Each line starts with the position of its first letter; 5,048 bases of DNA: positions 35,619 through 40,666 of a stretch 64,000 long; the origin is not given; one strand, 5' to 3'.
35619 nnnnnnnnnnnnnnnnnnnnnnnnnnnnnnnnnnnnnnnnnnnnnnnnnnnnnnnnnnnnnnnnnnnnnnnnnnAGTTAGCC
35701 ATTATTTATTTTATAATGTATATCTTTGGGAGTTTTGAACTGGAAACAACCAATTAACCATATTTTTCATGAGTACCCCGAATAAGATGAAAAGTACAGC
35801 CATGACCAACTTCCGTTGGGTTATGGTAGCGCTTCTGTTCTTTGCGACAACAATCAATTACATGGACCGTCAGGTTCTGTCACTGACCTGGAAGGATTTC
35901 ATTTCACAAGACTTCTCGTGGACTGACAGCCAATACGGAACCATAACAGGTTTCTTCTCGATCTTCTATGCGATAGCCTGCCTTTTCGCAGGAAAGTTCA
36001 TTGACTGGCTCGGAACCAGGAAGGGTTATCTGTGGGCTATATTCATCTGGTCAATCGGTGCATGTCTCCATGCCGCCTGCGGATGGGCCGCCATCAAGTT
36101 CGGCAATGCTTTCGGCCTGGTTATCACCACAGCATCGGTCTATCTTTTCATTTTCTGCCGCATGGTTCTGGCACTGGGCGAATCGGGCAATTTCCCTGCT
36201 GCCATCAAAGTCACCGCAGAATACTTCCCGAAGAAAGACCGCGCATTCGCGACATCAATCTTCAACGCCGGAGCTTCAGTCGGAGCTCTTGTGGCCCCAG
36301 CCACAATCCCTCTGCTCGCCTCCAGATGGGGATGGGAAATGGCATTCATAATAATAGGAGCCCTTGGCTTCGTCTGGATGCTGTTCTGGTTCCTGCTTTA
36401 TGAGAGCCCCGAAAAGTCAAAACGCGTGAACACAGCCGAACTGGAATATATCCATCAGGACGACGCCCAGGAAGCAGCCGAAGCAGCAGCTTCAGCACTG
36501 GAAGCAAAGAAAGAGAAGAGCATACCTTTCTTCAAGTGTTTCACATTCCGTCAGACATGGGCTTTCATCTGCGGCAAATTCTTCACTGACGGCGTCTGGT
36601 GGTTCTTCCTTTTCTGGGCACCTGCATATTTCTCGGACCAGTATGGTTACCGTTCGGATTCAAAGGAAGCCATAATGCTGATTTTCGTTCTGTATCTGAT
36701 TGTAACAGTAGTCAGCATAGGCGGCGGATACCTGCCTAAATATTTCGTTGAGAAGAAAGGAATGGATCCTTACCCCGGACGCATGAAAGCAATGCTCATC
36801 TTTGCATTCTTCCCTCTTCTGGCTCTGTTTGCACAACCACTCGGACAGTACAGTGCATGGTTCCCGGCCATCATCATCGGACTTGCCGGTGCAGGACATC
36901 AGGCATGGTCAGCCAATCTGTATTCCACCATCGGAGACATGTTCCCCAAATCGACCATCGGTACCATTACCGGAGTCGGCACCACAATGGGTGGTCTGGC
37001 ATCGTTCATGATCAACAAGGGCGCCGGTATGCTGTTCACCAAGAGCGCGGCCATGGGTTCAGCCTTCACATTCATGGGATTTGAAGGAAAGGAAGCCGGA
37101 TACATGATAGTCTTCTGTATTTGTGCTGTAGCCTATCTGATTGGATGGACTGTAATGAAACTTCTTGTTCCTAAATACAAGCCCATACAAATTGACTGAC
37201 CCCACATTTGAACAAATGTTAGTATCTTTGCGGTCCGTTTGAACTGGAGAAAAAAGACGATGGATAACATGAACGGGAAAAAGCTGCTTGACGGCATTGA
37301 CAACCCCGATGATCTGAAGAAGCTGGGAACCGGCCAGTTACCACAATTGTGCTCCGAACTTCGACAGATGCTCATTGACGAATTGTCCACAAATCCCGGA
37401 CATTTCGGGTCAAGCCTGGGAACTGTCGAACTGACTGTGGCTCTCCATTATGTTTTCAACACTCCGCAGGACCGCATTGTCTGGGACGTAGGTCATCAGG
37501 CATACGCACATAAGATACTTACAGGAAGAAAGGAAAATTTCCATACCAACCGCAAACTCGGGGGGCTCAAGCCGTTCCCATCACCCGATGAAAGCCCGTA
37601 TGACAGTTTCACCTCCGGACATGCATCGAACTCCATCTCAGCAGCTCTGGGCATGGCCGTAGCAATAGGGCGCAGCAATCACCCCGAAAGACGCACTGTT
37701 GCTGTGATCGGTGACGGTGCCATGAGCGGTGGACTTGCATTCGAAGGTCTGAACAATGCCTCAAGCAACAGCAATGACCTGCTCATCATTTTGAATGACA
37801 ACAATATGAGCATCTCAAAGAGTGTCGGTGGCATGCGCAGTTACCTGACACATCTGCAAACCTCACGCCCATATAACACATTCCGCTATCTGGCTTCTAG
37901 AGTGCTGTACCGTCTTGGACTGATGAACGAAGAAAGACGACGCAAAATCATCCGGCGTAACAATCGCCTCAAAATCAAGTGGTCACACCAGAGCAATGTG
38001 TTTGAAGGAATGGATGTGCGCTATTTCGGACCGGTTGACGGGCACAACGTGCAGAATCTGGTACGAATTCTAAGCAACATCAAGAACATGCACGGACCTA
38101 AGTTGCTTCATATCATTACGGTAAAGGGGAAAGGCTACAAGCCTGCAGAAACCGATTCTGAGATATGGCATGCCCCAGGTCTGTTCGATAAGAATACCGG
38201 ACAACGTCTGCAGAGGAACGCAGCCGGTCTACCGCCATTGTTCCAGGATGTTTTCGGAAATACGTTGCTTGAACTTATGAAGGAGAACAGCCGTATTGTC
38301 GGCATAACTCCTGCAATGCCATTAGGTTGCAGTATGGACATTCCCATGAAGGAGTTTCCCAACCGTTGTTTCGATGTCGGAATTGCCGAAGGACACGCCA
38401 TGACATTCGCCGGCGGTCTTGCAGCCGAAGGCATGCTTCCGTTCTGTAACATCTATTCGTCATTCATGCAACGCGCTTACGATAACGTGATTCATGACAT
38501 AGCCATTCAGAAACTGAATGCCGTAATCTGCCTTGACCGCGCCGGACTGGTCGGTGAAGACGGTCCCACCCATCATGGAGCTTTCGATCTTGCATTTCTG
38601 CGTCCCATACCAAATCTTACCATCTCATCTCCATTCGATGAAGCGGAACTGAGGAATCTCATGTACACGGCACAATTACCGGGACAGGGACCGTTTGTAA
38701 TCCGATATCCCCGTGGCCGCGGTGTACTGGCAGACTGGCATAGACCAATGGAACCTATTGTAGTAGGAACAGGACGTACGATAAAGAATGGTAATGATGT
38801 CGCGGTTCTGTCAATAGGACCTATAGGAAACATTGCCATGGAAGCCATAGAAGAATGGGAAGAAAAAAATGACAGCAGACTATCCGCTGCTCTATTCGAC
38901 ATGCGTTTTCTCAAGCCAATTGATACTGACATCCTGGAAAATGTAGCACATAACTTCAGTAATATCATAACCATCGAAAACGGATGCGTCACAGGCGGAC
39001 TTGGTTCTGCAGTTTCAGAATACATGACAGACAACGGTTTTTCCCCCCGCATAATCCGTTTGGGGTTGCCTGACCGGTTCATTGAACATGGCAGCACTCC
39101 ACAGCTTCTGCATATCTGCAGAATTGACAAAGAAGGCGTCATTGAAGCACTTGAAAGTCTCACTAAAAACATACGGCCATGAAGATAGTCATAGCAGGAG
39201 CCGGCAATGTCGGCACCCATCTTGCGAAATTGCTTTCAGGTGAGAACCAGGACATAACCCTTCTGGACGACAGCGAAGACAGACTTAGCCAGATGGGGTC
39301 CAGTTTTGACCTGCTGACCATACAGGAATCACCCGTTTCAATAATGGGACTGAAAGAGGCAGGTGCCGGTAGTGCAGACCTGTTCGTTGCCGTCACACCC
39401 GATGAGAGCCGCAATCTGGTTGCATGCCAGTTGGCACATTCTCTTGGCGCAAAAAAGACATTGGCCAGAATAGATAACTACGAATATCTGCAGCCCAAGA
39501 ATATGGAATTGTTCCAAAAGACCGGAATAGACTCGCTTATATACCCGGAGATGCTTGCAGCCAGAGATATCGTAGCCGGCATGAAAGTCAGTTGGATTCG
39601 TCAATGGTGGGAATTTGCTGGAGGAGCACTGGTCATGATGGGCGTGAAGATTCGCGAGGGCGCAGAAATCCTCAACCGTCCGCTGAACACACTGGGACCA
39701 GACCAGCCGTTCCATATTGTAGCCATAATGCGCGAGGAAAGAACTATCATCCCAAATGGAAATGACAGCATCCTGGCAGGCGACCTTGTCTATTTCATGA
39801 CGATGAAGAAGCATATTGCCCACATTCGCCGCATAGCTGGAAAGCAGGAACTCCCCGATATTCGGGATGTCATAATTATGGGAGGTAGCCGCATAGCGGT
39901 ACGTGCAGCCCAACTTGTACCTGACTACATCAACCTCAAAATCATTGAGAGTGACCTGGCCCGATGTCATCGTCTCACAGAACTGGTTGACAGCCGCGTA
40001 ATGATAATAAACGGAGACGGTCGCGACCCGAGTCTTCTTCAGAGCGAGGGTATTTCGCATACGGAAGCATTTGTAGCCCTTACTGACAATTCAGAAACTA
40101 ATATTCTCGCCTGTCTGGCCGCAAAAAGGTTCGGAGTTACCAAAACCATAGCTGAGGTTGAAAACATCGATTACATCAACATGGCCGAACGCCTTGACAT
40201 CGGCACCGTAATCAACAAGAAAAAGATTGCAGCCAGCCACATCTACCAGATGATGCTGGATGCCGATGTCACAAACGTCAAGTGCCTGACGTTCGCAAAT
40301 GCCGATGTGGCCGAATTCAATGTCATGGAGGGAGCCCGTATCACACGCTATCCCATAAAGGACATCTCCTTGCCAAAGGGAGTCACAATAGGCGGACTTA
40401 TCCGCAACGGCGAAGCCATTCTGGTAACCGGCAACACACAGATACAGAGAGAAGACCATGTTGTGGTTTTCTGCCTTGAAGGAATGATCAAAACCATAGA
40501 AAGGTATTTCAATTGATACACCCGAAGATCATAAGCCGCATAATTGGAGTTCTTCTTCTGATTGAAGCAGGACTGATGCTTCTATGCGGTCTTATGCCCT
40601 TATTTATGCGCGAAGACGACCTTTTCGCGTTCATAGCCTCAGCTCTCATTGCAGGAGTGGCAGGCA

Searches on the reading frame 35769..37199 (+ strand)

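Call 62: search_protein_families(library=pfam, proteins=[window:35769-37199:+], max_evalue=0.00001)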
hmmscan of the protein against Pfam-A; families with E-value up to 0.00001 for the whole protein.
window:35769-37199:+ (476 aa): 2 families
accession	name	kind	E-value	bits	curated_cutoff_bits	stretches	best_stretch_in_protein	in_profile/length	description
PF07690.21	MFS_1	-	6.6e-54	183.6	33.4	1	23-414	1-345/347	Major Facilitator Superfamily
PF00083.30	Sugar_tr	-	1e-15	58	22.3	1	41-452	38-439/452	Sugar (and other) transporter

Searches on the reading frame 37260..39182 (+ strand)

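Call 62: search_protein_families(library=pfam, proteins=[window:37260-39182:+], max_evalue=0.00001)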
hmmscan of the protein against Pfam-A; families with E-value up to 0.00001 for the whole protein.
window:37260-39182:+ (640 aa): 3 families
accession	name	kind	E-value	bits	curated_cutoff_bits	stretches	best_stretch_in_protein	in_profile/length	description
PF13292.11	DXP_synthase_N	-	3.8e-108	361.3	21.2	1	10-287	1-274/274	1-deoxy-D-xylulose-5-phosphate synthase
PF02779.29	Transket_pyr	-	6.7e-41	140.3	27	1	329-486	6-170/174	Transketolase, pyrimidine binding domain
PF02780.25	Transketolase_C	-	7.5e-21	74.8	25.9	1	503-627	1-124/124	Transketolase, C-terminal domain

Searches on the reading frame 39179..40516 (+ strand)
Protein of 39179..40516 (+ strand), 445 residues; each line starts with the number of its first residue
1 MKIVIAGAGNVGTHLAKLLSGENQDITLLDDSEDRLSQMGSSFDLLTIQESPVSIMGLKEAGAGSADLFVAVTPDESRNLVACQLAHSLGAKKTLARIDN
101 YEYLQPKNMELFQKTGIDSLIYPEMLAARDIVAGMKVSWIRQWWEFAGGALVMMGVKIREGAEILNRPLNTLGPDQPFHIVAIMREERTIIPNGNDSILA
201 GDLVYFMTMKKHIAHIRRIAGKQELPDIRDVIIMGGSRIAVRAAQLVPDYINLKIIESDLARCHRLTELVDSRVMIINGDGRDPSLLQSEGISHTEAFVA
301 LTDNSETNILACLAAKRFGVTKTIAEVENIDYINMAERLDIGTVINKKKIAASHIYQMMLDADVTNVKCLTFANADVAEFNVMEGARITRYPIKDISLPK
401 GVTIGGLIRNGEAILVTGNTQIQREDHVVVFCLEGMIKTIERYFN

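Call 62: search_protein_families(library=pfam, proteins=[window:39179-40516:+], max_evalue=0.00001)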
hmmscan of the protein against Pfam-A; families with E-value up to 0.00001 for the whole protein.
window:39179-40516:+ (445 aa): 2 families
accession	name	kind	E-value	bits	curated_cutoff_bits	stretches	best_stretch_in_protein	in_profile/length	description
PF02254.24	TrkA_N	-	2.6e-44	150.7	23.8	2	3-123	1-116/116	TrkA-N domain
PF02080.26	TrkA_C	-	2.2e-22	79.2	27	2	377-444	1-70/71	TrkA-C domain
